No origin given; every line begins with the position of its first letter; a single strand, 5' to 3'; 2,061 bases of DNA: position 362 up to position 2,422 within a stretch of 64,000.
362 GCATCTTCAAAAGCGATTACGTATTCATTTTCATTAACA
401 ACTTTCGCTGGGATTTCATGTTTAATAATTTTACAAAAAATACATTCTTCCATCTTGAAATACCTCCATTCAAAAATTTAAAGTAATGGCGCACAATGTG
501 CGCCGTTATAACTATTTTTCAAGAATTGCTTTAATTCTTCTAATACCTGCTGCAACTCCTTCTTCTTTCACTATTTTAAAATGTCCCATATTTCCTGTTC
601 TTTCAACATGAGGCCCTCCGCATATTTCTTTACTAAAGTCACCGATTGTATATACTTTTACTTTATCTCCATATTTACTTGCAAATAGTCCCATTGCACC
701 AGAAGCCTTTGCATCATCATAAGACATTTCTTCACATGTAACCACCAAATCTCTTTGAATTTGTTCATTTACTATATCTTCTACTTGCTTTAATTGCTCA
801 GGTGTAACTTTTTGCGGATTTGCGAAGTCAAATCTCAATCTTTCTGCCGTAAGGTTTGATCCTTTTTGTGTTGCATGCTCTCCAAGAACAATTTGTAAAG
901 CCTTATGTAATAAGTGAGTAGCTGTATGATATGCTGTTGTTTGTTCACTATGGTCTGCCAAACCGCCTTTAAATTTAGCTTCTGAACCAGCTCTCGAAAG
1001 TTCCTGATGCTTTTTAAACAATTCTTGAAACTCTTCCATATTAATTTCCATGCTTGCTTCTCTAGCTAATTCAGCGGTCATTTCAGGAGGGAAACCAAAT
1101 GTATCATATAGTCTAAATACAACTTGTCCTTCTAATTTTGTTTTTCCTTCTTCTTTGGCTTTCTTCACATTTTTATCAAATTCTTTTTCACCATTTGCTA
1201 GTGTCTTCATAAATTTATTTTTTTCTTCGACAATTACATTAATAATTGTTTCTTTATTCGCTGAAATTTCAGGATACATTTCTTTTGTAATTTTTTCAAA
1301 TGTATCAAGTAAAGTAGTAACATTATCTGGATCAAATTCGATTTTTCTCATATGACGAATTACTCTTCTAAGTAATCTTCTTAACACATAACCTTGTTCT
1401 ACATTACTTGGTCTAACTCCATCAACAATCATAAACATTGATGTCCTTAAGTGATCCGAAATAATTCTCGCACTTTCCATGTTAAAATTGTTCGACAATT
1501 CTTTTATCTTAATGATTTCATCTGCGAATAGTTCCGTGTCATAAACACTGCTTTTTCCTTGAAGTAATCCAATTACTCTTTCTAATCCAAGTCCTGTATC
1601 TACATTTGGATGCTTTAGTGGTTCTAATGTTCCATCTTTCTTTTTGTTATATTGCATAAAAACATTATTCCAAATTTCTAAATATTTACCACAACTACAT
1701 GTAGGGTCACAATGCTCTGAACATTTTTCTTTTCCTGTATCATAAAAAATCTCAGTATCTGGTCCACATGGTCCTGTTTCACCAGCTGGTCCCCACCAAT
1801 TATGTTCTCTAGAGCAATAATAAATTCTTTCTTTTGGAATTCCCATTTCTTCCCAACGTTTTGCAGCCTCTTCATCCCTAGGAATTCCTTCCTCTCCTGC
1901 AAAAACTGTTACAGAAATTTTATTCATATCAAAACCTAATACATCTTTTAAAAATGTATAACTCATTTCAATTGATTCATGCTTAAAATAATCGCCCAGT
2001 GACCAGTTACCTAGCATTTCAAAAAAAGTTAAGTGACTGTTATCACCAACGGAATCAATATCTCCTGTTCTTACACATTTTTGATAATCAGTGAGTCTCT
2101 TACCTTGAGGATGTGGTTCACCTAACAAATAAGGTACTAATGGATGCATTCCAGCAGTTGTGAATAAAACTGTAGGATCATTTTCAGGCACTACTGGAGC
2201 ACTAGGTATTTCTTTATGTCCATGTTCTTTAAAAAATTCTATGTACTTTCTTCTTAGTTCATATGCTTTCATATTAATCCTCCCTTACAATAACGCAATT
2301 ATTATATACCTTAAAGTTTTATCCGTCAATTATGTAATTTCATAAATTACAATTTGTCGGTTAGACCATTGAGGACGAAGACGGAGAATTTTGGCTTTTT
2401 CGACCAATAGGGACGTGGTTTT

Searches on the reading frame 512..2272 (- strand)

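Call 6: search_protein_families(library=ncbifam, proteins=[window:512-2272:-])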
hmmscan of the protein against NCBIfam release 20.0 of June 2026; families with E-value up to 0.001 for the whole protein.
window:512-2272:- (586 aa): 5 families
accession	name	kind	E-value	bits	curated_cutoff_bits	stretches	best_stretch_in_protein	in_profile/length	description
NF002436.0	PRK01584.1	equivalog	2e-273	908.3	529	1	1-585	1-593/595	alanine--tRNA ligase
TIGR00344.1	alaS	equivalog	5.1e-189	630.4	457.05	2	5-432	1-432/847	alanine--tRNA ligase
TIGR03683.1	A-tRNA_syn_arch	equivalog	2.6e-79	267.5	744.7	4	257-426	316-482/902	alanine--tRNA ligase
NF040865.1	a_tRNA_ed_AlaXM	equivalog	1.9e-17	63.8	300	1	445-584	94-233/234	alanyl-tRNA editing protein AlaXM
TIGR00418.1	thrS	equivalog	0.00037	19.5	383.65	1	450-572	3-132/565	threonine--tRNA ligase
